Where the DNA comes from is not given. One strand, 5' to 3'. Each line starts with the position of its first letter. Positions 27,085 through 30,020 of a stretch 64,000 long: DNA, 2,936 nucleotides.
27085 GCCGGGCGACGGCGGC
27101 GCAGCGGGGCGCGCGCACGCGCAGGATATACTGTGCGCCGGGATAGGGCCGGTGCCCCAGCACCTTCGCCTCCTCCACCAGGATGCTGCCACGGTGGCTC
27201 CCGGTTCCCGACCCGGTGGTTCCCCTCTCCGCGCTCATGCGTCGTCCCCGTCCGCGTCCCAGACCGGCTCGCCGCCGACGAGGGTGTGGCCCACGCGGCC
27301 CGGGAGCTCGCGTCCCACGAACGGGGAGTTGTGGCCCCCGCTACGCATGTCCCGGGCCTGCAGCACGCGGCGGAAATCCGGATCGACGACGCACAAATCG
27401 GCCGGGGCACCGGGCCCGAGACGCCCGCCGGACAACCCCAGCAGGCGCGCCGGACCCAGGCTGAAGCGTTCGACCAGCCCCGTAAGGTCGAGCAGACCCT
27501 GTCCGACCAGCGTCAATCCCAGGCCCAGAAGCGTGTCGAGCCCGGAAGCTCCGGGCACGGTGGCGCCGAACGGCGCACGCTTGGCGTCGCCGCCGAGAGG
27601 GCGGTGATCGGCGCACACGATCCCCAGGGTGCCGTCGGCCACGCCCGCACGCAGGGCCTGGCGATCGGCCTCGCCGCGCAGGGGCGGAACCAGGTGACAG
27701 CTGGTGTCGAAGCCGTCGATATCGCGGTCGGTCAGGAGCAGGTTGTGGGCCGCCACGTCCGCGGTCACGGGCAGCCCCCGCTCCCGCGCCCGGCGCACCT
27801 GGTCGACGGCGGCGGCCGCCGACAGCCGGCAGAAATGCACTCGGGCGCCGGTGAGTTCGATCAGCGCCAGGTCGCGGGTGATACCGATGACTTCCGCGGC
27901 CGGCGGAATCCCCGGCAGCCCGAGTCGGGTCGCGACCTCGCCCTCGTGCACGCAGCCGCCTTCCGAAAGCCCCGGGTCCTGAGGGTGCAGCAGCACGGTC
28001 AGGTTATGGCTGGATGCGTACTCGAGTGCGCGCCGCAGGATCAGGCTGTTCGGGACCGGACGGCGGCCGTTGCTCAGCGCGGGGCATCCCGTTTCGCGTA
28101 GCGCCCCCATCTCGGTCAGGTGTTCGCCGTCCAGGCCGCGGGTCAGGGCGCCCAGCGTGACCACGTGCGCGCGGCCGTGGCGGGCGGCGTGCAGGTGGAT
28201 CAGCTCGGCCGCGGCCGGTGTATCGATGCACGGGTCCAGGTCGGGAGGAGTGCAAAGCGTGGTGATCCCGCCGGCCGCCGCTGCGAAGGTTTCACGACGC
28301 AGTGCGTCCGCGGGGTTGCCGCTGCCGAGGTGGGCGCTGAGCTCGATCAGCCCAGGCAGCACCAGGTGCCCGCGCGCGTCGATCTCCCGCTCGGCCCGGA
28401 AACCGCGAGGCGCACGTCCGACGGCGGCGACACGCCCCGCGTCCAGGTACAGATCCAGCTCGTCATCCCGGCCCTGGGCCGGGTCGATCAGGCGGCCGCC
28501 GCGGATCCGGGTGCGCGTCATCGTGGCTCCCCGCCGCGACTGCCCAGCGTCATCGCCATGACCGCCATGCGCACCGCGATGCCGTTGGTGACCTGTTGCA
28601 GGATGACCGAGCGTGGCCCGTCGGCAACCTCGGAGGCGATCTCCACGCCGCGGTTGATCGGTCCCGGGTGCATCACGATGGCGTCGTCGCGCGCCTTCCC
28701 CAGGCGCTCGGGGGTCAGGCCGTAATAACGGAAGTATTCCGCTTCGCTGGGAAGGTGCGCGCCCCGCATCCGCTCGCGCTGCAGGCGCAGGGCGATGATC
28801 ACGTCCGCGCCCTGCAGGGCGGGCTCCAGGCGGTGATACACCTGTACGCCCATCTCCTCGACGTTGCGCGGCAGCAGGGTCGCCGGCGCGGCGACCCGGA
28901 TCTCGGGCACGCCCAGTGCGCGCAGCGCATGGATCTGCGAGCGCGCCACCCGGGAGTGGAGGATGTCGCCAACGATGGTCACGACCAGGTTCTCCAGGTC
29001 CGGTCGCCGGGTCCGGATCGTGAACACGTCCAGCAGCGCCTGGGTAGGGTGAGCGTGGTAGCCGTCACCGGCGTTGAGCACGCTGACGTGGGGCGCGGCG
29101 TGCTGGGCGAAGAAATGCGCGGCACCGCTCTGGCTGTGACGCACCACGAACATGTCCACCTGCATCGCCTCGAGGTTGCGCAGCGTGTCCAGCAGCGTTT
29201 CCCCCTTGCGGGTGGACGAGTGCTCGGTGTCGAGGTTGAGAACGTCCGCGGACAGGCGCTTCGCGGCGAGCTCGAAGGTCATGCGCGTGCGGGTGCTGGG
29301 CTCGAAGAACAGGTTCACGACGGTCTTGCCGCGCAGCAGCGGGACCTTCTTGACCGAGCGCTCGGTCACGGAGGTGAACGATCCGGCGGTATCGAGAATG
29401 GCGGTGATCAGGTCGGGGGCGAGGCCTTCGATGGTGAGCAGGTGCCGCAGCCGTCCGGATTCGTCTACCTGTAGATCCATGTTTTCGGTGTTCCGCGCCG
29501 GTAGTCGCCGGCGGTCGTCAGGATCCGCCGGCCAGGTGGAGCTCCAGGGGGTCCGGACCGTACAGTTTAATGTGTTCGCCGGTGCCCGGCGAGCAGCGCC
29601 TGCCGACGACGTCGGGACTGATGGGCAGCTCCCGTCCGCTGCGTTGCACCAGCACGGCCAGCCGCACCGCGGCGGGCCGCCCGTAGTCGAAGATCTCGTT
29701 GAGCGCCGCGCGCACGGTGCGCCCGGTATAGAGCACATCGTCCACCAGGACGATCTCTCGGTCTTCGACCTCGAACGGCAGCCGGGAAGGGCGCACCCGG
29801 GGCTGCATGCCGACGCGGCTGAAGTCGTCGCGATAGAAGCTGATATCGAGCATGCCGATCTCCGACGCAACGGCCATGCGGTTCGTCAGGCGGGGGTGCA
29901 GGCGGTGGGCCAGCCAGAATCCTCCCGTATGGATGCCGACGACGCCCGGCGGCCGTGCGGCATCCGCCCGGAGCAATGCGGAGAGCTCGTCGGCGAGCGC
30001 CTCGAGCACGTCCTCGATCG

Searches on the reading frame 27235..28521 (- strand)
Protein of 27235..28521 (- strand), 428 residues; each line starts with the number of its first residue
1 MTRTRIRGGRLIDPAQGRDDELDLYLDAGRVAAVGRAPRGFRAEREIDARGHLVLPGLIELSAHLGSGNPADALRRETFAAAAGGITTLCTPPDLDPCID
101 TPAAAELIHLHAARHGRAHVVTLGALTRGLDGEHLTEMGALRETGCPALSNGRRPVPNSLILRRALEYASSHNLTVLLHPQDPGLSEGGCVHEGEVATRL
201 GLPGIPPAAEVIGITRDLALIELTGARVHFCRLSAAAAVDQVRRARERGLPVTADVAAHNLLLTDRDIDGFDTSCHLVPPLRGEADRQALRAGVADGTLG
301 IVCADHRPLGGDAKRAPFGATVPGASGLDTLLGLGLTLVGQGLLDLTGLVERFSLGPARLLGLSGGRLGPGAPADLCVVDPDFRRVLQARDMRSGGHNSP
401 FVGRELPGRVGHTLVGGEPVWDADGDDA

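Call 68: search_protein_families(library=pfam, proteins=[window:27235-28521:-], max_evalue=0.00001)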
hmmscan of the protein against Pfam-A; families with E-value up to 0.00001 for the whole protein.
window:27235-28521:- (428 aa): 2 families
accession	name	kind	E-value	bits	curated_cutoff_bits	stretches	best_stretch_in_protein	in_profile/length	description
PF07969.17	Amidohydro_3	-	1.7e-09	38.1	29.7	1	343-420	406-471/472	Amidohydrolase family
PF01979.26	Amidohydro_1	-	1.5e-08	34.7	25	1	239-420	188-345/345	Amidohydrolase family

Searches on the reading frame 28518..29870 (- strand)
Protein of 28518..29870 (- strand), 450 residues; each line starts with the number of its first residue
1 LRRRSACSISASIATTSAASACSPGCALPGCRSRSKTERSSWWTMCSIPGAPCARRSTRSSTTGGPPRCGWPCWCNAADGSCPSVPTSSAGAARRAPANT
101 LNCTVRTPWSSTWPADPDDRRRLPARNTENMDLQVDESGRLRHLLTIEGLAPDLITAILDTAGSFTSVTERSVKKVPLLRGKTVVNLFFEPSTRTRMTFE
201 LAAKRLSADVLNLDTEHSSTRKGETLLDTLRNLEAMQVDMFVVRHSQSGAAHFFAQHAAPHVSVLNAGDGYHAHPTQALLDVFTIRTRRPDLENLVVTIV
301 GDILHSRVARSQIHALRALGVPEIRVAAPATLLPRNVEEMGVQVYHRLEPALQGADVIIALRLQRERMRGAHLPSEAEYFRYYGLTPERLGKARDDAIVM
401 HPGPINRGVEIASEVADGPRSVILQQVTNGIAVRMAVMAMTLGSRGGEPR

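Call 68: search_protein_families(library=pfam, proteins=[window:28518-29870:-], max_evalue=0.00001)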
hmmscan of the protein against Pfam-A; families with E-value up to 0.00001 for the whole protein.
window:28518-29870:- (450 aa): 2 families
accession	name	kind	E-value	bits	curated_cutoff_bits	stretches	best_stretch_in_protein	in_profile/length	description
PF02729.26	OTCace_N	-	4.2e-44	150.7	29.9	1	142-286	1-147/148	Aspartate/ornithine carbamoyltransferase, carbamoyl-P binding domain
PF00185.30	OTCace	-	6.7e-27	94.9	29.4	1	294-440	2-156/157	Aspartate/ornithine carbamoyltransferase, Asp/Orn binding domain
